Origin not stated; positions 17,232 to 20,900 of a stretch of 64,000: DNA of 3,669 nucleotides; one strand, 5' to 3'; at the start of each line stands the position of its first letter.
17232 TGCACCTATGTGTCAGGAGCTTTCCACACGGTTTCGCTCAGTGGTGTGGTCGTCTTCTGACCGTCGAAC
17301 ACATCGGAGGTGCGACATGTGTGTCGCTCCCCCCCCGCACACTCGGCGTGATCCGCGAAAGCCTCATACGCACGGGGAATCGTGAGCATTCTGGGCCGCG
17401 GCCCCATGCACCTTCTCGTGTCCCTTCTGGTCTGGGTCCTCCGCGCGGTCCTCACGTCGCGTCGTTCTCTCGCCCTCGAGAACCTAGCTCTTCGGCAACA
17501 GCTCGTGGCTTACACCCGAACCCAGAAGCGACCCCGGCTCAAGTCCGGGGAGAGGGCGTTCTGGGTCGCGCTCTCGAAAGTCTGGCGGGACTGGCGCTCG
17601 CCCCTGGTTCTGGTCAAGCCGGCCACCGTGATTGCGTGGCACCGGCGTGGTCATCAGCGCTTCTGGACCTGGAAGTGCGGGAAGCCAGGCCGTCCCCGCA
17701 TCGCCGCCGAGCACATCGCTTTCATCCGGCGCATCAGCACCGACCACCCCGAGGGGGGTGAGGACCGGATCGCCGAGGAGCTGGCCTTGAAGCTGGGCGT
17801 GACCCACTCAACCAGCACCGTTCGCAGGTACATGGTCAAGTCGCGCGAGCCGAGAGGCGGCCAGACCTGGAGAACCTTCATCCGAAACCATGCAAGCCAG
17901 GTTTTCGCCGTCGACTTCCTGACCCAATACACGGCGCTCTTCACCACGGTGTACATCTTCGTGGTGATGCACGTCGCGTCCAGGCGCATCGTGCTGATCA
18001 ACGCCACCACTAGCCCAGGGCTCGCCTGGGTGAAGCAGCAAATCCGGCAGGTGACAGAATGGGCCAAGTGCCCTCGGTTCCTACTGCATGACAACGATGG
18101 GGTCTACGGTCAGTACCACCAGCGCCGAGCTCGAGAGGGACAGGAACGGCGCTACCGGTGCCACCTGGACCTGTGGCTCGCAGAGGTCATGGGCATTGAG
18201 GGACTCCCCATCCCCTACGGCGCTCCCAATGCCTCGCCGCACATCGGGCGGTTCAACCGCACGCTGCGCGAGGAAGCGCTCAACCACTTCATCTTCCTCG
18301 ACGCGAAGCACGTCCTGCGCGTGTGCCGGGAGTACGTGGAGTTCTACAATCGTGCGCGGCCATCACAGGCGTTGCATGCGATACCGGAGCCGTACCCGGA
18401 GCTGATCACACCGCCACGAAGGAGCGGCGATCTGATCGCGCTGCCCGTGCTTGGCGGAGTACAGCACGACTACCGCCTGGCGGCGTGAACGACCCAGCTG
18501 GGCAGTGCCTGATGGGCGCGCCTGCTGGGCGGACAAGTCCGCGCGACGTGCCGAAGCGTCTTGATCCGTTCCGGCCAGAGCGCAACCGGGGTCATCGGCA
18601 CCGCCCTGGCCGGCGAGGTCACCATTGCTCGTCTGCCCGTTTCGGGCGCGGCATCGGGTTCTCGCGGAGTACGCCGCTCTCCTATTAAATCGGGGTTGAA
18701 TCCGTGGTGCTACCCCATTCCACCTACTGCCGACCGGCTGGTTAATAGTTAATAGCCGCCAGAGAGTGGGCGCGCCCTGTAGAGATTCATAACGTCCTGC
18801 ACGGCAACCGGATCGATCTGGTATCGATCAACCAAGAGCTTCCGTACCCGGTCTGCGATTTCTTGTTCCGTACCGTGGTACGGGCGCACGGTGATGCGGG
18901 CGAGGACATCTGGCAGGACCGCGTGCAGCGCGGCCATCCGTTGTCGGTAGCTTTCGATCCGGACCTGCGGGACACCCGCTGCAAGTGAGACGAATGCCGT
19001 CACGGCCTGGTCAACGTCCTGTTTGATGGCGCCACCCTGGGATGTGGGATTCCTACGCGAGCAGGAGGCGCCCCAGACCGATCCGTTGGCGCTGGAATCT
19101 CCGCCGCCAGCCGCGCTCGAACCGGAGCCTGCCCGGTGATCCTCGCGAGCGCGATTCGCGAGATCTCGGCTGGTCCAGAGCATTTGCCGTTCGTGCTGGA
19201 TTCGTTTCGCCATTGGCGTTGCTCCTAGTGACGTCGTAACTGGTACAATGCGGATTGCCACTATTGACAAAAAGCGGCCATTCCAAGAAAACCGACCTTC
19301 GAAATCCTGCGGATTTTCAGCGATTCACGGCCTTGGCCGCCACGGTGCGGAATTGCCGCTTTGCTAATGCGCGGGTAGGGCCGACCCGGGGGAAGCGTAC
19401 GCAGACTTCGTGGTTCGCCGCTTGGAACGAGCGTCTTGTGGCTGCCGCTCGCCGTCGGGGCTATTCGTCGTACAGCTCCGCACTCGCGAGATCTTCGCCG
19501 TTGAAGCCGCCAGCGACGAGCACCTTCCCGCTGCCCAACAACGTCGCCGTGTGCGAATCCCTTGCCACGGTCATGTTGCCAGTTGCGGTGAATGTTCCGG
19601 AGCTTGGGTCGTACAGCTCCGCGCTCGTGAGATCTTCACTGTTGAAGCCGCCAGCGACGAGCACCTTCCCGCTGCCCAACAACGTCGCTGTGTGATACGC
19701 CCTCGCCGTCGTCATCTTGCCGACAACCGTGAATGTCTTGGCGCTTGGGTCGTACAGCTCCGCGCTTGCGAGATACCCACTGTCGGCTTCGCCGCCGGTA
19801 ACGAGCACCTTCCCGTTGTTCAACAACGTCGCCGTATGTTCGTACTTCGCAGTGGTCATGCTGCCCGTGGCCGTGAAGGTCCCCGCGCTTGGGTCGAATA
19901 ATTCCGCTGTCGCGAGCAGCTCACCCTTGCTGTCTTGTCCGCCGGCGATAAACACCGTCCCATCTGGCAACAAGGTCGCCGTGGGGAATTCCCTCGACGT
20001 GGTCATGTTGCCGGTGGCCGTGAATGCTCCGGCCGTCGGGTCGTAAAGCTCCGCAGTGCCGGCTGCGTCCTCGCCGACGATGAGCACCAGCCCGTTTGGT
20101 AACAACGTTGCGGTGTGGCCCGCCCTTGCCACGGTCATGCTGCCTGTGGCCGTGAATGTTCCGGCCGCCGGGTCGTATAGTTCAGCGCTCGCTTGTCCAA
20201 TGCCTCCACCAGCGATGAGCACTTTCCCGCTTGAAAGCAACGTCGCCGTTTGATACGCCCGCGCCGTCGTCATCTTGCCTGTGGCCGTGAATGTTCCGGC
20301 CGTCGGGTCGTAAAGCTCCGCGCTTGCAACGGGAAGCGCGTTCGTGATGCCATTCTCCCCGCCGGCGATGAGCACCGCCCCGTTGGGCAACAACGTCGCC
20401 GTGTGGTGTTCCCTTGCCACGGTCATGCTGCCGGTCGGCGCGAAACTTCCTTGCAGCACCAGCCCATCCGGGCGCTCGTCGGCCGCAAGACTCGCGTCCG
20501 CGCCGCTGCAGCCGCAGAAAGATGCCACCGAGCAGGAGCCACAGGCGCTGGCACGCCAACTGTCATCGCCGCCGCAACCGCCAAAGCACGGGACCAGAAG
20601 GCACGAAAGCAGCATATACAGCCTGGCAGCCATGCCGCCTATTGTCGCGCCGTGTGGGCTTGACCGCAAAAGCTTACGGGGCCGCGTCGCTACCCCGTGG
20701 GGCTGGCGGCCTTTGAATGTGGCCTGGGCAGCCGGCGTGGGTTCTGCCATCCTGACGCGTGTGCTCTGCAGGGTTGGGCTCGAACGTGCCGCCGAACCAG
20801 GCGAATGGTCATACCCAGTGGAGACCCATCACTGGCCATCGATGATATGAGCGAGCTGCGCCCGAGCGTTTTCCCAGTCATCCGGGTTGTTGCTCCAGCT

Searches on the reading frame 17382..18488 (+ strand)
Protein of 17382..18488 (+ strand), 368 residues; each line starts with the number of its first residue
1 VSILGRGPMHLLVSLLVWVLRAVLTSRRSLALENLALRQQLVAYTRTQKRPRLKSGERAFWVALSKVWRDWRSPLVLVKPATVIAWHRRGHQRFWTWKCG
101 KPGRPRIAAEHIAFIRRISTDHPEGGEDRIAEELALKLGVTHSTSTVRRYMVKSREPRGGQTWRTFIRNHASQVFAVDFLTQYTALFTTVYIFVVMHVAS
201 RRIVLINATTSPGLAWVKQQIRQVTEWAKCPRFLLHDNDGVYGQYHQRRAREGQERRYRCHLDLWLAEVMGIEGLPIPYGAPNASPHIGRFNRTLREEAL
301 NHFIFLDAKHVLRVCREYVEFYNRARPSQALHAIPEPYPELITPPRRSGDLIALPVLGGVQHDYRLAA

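Call 41: search_protein_families(library=pfam, proteins=[window:17382-18488:+], max_evalue=0.001)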
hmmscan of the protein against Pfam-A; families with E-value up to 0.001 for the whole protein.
window:17382-18488:+ (368 aa): 2 families
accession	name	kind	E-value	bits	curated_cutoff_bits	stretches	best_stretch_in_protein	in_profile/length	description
PF13683.12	rve_3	-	6e-09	36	26.5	1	274-333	5-64/67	Integrase core domain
PF13565.12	HTH_32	-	0.00019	22.4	33.7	1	100-151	21-73/73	Homeodomain-like domain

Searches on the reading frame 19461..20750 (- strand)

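Call 42: search_protein_families(library=pfam, proteins=[window:19461-20750:-], max_evalue=0.001)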
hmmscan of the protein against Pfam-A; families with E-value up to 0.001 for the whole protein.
window:19461-20750:- (429 aa): 11 families
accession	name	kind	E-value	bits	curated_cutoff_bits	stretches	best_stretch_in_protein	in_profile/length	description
PF13418.12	Kelch_4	-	1.3e-38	131.2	21.6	3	349-393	1-47/49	Galactose oxidase, central domain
PF13415.12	Kelch_3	-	3.6e-36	123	22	4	312-357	1-47/48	Galactose oxidase, central domain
PF01344.31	Kelch_1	-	4.4e-32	109.7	20.1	3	359-393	10-45/46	Kelch motif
PF13964.12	Kelch_6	-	6.3e-32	108.9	25.3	2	349-397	1-50/50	Kelch motif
PF24681.1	Kelch_KLHDC2_KLHL20_DRC7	-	2e-20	73.5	50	1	211-415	1-221/221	KLHDC2/KLHL20/DRC7 Kelch-repeats domain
PF24981.1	Beta-prop_ATRN-LZTR1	-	1e-16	61.5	50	1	293-421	139-285/289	Attractin/LZTR1 beta-propeller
PF07646.21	Kelch_2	-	3.6e-11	42.9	21.3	0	352-390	3-44/48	Kelch motif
PF25210.1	Kelch_FKB95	-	5.2e-11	43.1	70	0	364-421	46-103/268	FKB95, Kelch-repeats domain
PF07250.17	Glyoxal_oxid_N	-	1.5e-09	37.9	37.5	0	284-372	50-139/243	Glyoxal oxidase N-terminus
PF22599.2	SecDF_P1_head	-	0.00012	22.4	27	0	150-176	85-111/114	SecDF, P1 head subdomain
PF04294.18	VanW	-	0.00039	20.4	27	0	155-213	28-83/130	VanW like protein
